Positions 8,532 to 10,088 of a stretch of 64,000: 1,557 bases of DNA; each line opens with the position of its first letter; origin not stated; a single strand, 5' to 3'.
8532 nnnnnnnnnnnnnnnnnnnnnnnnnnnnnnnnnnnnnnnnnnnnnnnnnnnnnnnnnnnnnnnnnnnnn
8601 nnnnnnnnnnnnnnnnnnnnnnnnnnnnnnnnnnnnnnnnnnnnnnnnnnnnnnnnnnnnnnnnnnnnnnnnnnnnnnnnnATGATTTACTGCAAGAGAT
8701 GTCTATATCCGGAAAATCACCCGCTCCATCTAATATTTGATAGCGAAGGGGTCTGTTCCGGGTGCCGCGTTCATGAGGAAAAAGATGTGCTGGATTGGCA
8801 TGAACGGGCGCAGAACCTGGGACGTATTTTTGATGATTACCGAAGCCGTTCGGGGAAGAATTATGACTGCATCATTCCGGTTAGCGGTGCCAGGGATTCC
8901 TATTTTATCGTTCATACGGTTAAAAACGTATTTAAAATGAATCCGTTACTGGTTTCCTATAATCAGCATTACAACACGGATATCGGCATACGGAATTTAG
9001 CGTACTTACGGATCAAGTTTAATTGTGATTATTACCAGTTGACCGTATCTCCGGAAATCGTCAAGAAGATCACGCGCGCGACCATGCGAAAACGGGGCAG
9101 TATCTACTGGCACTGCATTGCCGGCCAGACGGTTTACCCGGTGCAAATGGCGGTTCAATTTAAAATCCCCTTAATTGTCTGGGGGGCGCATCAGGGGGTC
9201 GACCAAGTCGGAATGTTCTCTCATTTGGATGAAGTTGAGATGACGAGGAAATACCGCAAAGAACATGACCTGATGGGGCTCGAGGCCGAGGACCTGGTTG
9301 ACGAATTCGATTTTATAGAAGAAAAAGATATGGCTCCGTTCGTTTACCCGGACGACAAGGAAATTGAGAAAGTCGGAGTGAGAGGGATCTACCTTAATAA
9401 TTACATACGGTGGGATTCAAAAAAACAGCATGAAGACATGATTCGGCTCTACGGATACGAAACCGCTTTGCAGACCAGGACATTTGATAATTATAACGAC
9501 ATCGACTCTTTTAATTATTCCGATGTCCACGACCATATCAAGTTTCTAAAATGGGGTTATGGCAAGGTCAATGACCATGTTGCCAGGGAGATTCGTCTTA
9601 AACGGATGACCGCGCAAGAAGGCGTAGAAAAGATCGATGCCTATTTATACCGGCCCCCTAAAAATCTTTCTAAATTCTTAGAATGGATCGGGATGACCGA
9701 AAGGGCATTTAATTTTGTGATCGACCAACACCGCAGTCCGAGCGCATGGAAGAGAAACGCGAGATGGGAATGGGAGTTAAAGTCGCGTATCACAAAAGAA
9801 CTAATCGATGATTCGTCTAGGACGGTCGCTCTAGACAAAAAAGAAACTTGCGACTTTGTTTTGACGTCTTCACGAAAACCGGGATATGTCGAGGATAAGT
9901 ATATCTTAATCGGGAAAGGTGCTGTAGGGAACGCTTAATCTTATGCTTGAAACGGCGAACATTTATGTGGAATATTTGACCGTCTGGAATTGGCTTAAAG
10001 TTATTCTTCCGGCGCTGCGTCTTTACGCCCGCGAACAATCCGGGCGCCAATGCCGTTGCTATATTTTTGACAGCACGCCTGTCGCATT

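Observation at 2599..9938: Nonulosonic-acid module with duplicated WbuX/PseA-type amidotransferases bracketing a HisH/HisF-like pair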

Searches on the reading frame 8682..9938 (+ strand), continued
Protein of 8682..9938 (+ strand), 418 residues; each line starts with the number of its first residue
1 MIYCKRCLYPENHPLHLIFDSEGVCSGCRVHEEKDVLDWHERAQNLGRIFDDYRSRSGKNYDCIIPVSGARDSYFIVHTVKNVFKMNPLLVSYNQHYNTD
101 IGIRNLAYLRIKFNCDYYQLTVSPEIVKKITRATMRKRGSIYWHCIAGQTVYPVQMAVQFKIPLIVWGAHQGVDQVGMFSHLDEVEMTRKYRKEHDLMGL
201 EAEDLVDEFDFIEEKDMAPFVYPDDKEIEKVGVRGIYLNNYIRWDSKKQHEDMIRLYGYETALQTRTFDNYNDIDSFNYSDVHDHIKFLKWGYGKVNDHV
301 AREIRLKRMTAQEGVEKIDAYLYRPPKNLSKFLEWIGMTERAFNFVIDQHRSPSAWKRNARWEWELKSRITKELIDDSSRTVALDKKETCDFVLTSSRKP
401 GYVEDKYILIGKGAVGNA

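Call 45: find_related_loci(query=A1, collection=genome_contigs, flank=10000)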
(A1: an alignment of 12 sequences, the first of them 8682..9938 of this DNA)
Query A1 (418 aa) in genome_contigs; peptide patterns used: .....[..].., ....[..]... (x = any residue, [..] = any of these).
562 stretches matched a pattern; 535 encode a relative of the query (tblastn E <= 1e-3); the best 80 are kept; 80 distinct loci.
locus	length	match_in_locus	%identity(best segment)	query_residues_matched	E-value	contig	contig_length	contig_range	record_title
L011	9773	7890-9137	81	1-416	0e+0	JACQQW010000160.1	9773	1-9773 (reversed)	MAG: Candidatus Omnitrophota bacterium isolate NC_groundwater_1343_Ag_S-0.2um_51_20 S_p2_S4_coassembly_k141_2360115, who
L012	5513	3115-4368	69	1-417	0e+0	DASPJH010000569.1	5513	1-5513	MAG TPA_asm: Bacteroidia bacterium isolate SMAG_U12004 k141_834043, whole genome shotgun sequence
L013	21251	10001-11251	69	1-413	0e+0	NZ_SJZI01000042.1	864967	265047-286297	Flaviaesturariibacter flavus strain 17J68-12 scf7180000001641, whole genome shotgun sequence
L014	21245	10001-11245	70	1-414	0e+0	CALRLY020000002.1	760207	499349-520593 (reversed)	MAG: Chitinophaga pinensis isolate JJ-DHS1A4C2-339-5-mx-bin520 genome assembly, contig: JJ-OR15-03-C4, whole genome shot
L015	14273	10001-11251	68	1-415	0e+0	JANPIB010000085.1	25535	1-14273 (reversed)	MAG: Chitinophagales bacterium isolate VAR_62_metabat.25 VAR_62_k141_1205403, whole genome shotgun sequence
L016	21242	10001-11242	69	1-413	0e+0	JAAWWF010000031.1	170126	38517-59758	MAG: Roseivirga sp. isolate FE80 Cluster8_contig_229, whole genome shotgun sequence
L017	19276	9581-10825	68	1-413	0e+0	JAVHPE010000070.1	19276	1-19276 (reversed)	MAG: Bacteroidia bacterium isolate WB02no2_35_113 NODE_1845_length_19276_cov_56.401436, whole genome shotgun sequence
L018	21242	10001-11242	67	1-415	0e+0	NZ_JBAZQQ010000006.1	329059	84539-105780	MAG: Pedobacter sp. isolate SO_2017_SWC_57 scaffold_31_c1_LP-4_2017, whole genome shotgun sequence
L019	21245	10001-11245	66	1-415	0e+0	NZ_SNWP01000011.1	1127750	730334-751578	Sediminibacterium goheungense strain DSM 28323 Ga0131262_102, whole genome shotgun sequence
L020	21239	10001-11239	67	1-413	0e+0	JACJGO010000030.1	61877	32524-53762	Flavisolibacter longurius strain BT320 5178.BT320.1_30_BT320.00030_5178.BT320.1, whole genome shotgun sequence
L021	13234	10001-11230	68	1-413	0e+0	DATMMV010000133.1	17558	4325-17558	MAG TPA_asm: Bacteroidia bacterium isolate SMAG_U12833 k141_4633373, whole genome shotgun sequence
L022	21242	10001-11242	67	1-413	0e+0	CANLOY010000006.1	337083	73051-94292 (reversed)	uncultured Roseivirga sp. isolate 727-3Z.fasta genome assembly, contig: NODE_6, whole genome shotgun sequence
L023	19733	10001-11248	68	1-414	0e+0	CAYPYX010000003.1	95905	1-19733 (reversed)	MAG TPA_asm: uncultured Rhizobium sp. isolate SRP219642_co2_17 genome assembly, contig: NODE_122_length_95905_cov_14.557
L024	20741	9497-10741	67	1-413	0e+0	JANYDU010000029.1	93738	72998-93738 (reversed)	MAG: Bacteroidetes bacterium isolate 336R_metabinner_86_sub 336R_k141_1817229, whole genome shotgun sequence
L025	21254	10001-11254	66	1-416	0e+0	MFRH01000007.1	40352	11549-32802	MAG: Candidatus Margulisbacteria bacterium GWF2_35_9 gwf2_scaffold_1230, whole genome shotgun sequence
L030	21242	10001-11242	67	1-414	0e+0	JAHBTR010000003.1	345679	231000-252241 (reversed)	MAG: Chitinophagaceae bacterium isolate ACE_BAC18 BAC18_3, whole genome shotgun sequence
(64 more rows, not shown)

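Call 55: search_dna_similar(query=window:8682-9938:+, collection=plasmids, mode=protein, max_rows=25)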
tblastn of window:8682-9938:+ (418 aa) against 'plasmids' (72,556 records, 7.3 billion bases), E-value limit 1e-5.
Records with a match: 21; places in all: 24; records where one place covers at least 80% of the query: 11.
Best place of each record, by identity: <60% 21.
By first word of the organism name: Bacillus 8; Azospirillum 4; Subdoligranulum 2; Agrobacterium 2; Rhizobium 1; Alistipes 1; Rhodobacteraceae 1; Pseudohalocynthiibacter 1; Roseovarius 1.
By predicted mobility (MOB-suite, as given by PLSDB): non-mobilizable 12; conjugative 6; mobilizable 3.
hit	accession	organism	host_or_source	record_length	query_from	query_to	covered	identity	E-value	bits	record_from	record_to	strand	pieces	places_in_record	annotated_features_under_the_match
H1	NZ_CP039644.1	Azospirillum sp. TSA2s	Soil,rice paddy soil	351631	3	377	90%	28.0%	6e-35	144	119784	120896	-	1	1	N-acetyl sugar amidotransferase | acylneuraminate cytidylyltransferase family protein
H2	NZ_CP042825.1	Rhizobium sp. WL3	Wheat,phyllosphere swab,leaves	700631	3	370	88%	28.1%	2e-37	152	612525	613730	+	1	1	N-acetyl sugar amidotransferase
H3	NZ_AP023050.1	Alistipes indistinctus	Homo sapiens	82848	1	376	90%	27.5%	3e-43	169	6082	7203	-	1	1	N-acetyl sugar amidotransferase | neuC: UDP-N-acetylglucosamine 2-epimerase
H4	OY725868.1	Subdoligranulum variabile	-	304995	1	373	89%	27.6%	2e-35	146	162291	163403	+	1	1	record has no annotation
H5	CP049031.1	Rhodobacteraceae bacterium SC52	Apostichopus japonicus,pure ...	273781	1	340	81%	30.3%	4e-39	157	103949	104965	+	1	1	N-acetyl sugar amidotransferase | acylneuraminate cytidylyltransferase family protein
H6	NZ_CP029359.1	Azospirillum thermophilum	cell culture,hot spring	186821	1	371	89%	26.2%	2e-29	128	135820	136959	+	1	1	N-acetyl sugar amidotransferase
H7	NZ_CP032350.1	Azospirillum brasilense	soil sample,Agricultural field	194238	1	360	86%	26.6%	5e-33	139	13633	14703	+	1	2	N-acetyl sugar amidotransferase | asnB: asparagine synthase (glutamine-hydrolyzing)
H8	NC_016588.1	Azospirillum lipoferum 4B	-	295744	1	371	89%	25.7%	8e-31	132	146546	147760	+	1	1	N-acetyl sugar amidotransferase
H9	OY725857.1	Subdoligranulum variabile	-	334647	22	363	82%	27.6%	3e-28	125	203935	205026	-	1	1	none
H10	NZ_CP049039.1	Pseudohalocynthiibacter aestuariivivens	pure culutre,Seawater recirculating ...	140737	19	372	85%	25.9%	9e-32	135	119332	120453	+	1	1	N-acetyl sugar amidotransferase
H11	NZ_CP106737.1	Roseovarius pelagicus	cell culture,Arctic seawater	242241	19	372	85%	25.9%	9e-32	135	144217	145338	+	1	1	N-acetyl sugar amidotransferase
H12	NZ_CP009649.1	Bacillus pseudomycoides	-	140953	4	202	48%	26.2%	1e-9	68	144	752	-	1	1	none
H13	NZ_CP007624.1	Bacillus pseudomycoides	-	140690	4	202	48%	26.2%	2e-9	67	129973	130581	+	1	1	7-cyano-7-deazaguanine synthase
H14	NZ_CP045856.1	Agrobacterium sp. MA01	cell culture,Microcystis culture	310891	4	133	31%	32.1%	1e-8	65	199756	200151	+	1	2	N-acetyl sugar amidotransferase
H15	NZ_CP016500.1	Agrobacterium sp. RAC06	Microbial isolate,Algal phycosphere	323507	4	133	31%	32.1%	1e-8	65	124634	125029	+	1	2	N-acetyl sugar amidotransferase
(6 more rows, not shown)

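Call 72: search_protein_families(library=pfam, proteins=[L030:1074-2372:+, L030:2548-4947:+, L030:4956-6038:+, L030:11277-12716:+, L030:12716-13966:+, L030:13991-15355:+, L030:15370-16281:+, L030:17581-18693:+, L030:18668-20317:+, L030:20336-21241:+], max_evalue=0.0001)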
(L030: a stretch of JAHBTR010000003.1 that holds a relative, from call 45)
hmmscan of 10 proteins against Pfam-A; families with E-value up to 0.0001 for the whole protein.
L030:1074-2372:+ (432 aa): 3 families
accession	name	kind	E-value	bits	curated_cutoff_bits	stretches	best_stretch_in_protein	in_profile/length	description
PF03721.20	UDPG_MGDP_dh_N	-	4.1e-36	124.8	27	1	9-188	2-177/187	UDP-glucose/GDP-mannose dehydrogenase family, NAD binding domain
PF00984.24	UDPG_MGDP_dh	-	4.5e-26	91.2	25.4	1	214-302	2-93/94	UDP-glucose/GDP-mannose dehydrogenase family, central domain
PF03720.21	UDPG_MGDP_dh_C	-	4.1e-25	88.6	30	1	329-424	1-102/103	UDP-glucose/GDP-mannose dehydrogenase family, UDP binding domain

L030:2548-4947:+ (799 aa): 3 families
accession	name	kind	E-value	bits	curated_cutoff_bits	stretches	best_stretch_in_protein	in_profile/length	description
PF10531.15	SLBB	-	4.1e-48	161.5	27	4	222-271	1-52/55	SLBB domain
PF22461.2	SLBB_2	-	2e-44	150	27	3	388-465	2-79/79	SLBB domain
PF02563.21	Poly_export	-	3.1e-17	62.9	28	1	136-201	2-67/77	Polysaccharide biosynthesis/export protein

L030:4956-6038:+ (360 aa): 1 family
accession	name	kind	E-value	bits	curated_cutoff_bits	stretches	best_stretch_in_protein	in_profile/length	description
PF02706.20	Wzz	-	4.8e-05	24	25.5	0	30-81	10-61/91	Chain length determinant protein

L030:11277-12716:+ (479 aa): 0 families

L030:12716-13966:+ (416 aa): 1 family
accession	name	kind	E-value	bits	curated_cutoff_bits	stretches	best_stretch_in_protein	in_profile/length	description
PF13440.11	Polysacc_synt_3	-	4.7e-07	29.8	23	1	93-316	50-280/293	Polysaccharide biosynthesis protein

L030:13991-15355:+ (454 aa): 0 families

L030:15370-16281:+ (303 aa): 7 families
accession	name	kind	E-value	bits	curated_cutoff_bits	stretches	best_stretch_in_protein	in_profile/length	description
PF13489.12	Methyltransf_23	-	3.5e-24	85.8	27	1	76-232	8-163/164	Methyltransferase domain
PF08241.18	Methyltransf_11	-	3.6e-12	47.2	21.2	1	93-185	1-95/95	Methyltransferase domain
PF08242.18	Methyltransf_12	-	4.3e-11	43.9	30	1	93-183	1-98/98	Methyltransferase domain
PF13847.12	Methyltransf_31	-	1.8e-10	41.1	27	1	90-189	5-113/145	Methyltransferase domain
PF07021.18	MetW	-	3.4e-09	37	21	1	87-196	12-118/193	Methionine biosynthesis protein MetW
PF13649.12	Methyltransf_25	-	7.7e-08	33.4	27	1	93-181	2-97/97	Methyltransferase domain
PF02353.26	CMAS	-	8.2e-08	32.3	27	1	68-239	42-221/273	Mycolic acid cyclopropane synthetase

L030:17581-18693:+ (370 aa): 5 families
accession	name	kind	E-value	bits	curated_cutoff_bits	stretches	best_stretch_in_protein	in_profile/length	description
PF00534.26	Glycos_transf_1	-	4.1e-15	56.2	26.4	1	188-342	11-171/172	Glycosyl transferases group 1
PF09314.17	DUF1972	-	6.3e-15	55.7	25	1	109-172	121-185/186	Domain of unknown function (DUF1972)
PF13692.12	Glyco_trans_1_4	-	4.6e-11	43.6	27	1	194-315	4-127/142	Glycosyl transferases group 1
PF13439.12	Glyco_transf_4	-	3e-07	31.1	28.5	1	16-171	2-165/170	Glycosyltransferase Family 4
PF13524.12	Glyco_trans_1_2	-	4.4e-05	23.9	25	1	221-358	16-143/144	Glycosyl transferase-like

L030:18668-20317:+ (549 aa): 1 family
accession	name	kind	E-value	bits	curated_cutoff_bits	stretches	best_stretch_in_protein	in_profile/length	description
PF14052.12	Caps_assemb_Wzi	-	8.9e-07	28.7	30.1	1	213-474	75-335/392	Capsule assembly protein Wzi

L030:20336-21241:+ (302 aa): 1 family
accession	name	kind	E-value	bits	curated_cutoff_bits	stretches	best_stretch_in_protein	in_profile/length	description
PF13727.12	CoA_binding_3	-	2.4e-15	57.4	25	1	60-230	6-175/175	CoA-binding domain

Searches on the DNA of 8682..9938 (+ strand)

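Call 74: search_dna_similar(query=window:8682-9938:+, collection=ecoli_genomes, mode=distant, max_rows=10, max_evalue=0.001)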
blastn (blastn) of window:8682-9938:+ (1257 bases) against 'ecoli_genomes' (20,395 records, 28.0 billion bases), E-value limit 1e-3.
No match.
